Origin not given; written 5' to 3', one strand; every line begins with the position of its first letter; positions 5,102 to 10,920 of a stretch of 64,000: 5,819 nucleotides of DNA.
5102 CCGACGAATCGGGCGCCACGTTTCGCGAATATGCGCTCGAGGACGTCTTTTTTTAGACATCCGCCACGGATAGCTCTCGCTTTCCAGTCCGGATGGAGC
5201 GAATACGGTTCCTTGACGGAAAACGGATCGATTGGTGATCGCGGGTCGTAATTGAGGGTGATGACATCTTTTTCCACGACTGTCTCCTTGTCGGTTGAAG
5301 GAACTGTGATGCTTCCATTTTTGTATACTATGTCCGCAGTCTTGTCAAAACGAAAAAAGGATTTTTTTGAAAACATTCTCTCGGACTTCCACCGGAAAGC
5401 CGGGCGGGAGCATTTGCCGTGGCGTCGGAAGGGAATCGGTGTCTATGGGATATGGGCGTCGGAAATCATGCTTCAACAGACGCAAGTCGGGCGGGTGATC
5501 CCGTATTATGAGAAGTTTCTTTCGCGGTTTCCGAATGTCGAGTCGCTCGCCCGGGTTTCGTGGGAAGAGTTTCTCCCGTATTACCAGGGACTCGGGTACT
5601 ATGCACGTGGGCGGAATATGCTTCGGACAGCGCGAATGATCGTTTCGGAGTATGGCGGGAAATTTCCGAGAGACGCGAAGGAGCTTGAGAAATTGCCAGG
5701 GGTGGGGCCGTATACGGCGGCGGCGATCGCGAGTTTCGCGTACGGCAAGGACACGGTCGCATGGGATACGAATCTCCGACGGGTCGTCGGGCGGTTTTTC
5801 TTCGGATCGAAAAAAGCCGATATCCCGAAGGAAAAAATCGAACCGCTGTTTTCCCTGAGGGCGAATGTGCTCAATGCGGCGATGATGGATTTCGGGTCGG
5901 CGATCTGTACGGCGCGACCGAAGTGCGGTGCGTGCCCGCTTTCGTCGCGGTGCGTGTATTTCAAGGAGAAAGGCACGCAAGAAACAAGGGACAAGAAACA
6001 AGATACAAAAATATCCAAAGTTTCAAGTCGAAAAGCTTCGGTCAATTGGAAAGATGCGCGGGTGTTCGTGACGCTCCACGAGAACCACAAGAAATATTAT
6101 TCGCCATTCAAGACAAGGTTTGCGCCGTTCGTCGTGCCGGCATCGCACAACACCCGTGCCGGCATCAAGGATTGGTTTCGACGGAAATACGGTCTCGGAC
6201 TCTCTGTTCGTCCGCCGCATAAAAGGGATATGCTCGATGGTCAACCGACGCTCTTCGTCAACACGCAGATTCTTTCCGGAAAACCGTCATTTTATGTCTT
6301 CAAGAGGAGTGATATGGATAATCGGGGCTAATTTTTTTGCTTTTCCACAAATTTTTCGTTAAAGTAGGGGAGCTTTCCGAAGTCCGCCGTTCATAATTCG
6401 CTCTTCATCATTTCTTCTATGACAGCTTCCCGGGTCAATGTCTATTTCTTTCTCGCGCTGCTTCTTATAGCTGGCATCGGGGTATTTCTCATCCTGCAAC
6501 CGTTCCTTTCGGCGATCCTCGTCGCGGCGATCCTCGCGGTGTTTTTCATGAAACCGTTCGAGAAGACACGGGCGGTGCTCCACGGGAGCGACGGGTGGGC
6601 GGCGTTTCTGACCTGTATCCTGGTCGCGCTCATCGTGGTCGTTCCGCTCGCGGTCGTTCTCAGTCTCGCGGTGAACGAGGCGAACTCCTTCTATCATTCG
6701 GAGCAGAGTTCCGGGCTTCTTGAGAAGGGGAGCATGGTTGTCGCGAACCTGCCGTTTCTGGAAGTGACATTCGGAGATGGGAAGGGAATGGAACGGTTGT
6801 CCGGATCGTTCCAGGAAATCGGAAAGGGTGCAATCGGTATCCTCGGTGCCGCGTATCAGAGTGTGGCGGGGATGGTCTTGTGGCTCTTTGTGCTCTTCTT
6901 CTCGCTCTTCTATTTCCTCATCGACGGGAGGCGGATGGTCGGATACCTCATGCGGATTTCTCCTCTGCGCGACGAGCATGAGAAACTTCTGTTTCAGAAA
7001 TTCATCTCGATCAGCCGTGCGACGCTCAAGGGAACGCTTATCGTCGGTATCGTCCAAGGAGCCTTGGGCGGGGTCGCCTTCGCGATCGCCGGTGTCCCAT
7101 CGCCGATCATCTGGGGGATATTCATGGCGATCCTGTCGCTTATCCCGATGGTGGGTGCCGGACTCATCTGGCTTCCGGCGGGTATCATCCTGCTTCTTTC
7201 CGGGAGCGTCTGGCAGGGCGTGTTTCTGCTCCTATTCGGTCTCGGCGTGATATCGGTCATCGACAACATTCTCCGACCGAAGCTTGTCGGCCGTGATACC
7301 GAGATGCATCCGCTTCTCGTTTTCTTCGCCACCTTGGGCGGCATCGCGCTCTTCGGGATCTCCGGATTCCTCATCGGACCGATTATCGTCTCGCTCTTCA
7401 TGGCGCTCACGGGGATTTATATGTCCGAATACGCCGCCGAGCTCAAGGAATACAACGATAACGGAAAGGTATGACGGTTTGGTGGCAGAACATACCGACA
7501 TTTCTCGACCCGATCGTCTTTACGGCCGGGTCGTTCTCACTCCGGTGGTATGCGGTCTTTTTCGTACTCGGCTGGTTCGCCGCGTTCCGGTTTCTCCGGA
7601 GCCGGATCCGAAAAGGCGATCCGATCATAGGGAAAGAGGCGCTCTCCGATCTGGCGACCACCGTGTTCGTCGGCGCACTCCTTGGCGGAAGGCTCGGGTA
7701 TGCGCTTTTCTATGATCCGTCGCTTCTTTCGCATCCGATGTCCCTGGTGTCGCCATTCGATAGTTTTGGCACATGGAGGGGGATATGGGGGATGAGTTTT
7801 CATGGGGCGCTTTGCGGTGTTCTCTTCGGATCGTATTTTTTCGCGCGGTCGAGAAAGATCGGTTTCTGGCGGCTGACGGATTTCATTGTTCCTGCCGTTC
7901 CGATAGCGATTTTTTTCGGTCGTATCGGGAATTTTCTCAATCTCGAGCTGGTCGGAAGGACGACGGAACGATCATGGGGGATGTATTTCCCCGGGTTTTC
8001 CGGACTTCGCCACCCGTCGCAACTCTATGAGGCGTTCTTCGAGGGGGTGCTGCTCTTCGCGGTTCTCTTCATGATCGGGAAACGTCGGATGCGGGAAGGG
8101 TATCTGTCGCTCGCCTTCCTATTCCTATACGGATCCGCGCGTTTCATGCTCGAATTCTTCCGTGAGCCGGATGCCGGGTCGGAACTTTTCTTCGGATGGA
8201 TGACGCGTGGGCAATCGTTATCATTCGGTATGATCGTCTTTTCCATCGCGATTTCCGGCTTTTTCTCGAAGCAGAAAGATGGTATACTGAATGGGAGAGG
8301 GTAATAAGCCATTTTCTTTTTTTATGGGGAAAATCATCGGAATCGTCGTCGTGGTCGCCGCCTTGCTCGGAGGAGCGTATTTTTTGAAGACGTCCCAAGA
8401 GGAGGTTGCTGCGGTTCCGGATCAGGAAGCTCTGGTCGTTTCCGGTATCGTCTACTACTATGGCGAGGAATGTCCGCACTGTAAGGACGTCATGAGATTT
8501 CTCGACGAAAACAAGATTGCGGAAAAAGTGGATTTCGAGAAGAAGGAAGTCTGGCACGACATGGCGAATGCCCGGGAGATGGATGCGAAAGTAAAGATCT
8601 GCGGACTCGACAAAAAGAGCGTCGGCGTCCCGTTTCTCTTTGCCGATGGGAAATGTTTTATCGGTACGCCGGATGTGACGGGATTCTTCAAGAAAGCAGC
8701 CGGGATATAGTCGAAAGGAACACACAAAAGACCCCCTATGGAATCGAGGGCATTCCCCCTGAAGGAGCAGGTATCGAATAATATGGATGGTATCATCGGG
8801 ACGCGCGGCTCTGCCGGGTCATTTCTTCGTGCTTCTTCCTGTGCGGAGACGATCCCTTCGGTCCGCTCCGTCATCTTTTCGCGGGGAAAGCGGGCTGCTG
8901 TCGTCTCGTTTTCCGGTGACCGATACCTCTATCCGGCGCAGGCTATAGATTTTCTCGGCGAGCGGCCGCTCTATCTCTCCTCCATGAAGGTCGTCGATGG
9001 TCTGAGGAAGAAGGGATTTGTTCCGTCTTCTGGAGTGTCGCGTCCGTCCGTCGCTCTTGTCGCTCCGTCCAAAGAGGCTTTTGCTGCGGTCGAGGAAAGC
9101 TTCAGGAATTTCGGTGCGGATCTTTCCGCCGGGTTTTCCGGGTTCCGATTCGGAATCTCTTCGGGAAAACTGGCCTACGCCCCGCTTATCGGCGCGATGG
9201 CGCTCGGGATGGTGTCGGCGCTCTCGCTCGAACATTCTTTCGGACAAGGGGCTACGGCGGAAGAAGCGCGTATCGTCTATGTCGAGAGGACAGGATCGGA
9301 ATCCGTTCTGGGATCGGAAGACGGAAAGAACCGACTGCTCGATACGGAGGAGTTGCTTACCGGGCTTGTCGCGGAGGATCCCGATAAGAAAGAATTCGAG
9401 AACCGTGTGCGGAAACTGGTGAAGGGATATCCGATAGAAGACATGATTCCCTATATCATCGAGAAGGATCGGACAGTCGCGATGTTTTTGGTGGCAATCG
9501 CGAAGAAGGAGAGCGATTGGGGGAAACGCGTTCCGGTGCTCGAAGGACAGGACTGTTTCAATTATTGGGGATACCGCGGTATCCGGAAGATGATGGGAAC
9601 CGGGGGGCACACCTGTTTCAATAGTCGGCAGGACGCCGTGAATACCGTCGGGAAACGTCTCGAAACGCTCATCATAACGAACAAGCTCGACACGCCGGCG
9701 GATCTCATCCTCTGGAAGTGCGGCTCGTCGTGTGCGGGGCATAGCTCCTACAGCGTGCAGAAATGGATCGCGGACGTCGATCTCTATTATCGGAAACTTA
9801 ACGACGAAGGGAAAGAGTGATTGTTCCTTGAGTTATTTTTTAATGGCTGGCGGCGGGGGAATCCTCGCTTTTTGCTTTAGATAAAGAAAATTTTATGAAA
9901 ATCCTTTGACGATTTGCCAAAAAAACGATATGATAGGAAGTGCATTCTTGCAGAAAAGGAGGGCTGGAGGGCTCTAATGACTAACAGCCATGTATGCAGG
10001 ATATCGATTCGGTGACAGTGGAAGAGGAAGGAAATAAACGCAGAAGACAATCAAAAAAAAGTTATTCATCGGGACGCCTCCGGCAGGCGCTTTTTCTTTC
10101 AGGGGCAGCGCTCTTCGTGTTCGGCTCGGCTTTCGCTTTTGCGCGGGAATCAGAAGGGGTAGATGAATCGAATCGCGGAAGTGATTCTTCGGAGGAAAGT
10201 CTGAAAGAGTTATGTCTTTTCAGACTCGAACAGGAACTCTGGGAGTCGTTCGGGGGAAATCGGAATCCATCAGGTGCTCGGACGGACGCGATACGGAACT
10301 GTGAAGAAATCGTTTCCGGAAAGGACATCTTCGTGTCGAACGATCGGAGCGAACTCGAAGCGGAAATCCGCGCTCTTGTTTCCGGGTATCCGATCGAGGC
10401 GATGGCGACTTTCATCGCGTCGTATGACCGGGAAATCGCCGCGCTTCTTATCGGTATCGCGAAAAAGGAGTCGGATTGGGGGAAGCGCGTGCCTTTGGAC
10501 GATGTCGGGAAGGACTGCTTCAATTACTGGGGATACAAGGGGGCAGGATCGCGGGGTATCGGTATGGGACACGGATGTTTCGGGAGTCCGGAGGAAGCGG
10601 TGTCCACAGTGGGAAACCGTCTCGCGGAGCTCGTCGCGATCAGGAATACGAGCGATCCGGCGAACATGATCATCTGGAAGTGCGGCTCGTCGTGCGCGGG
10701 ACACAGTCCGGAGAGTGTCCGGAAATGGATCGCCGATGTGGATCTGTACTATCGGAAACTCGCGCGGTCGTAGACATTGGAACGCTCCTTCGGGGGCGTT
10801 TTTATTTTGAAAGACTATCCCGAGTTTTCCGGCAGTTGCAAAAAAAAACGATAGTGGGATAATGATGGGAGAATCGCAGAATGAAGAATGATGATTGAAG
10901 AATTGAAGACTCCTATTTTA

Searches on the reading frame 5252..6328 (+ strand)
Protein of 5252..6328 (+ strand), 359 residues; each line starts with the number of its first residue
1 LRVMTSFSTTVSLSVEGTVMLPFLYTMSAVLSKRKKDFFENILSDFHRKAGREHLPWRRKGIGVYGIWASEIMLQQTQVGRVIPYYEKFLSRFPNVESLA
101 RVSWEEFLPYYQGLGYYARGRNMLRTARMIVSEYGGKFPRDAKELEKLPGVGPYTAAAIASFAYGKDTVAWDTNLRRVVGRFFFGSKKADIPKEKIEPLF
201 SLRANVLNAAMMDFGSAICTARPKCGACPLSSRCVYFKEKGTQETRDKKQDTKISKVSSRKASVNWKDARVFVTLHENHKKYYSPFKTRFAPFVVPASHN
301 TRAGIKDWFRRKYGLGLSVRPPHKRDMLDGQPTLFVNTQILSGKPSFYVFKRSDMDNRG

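Call 61: search_protein_families(library=pfam, proteins=[window:5252-6328:+], max_evalue=0.00001)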
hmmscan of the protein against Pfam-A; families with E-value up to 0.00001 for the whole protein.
window:5252-6328:+ (359 aa): 2 families
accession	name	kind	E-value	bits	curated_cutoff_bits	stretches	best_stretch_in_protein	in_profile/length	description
PF00730.31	HhH-GPD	-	4.8e-16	59.5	26.2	1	70-195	2-97/108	HhH-GPD superfamily base excision DNA repair protein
PF00633.29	HHH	-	2.1e-09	37.2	24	1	133-162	1-30/30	Helix-hairpin-helix motif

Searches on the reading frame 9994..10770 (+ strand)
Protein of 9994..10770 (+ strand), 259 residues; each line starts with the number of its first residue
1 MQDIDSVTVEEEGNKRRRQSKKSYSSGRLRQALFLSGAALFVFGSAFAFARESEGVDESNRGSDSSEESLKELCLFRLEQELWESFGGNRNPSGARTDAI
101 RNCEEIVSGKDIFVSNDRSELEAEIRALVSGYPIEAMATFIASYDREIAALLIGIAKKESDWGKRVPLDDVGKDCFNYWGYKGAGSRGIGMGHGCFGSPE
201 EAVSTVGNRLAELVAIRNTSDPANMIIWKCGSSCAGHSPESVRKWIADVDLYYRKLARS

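Call 13: search_protein_families(library=pfam, proteins=[window:9994-10770:+], max_evalue=0.01)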
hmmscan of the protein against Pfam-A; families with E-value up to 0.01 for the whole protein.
window:9994-10770:+ (259 aa): 0 families

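Call 14: search_protein_families(library=ncbifam, proteins=[window:9994-10770:+], max_evalue=0.01)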
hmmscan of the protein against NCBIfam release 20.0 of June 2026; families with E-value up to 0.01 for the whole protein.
window:9994-10770:+ (259 aa): 0 families

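Call 15: find_encoding_contigs(protein=window:9994-10770:+, flank=4000, max_places=10)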
Protein window:9994-10770:+ (259 aa): 2 contigs read that carry it; 2 places shown.
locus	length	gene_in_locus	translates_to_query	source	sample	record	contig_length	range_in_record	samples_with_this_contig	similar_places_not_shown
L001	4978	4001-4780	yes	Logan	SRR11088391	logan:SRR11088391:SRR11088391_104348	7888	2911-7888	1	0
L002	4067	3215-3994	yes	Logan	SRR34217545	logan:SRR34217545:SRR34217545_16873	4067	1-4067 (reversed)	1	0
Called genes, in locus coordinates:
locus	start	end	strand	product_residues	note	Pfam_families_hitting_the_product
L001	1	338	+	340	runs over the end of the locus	PF00730:HhH-GPD, PF00633:HHH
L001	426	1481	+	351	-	PF01594:AI-2E_transport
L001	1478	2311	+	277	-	PF01790:LGT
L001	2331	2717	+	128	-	PF00462:Glutaredoxin (weak)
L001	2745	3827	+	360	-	-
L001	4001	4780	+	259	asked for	-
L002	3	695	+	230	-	?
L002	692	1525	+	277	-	PF01790:LGT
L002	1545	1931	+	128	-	PF00462:Glutaredoxin (weak)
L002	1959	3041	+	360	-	-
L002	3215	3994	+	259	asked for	-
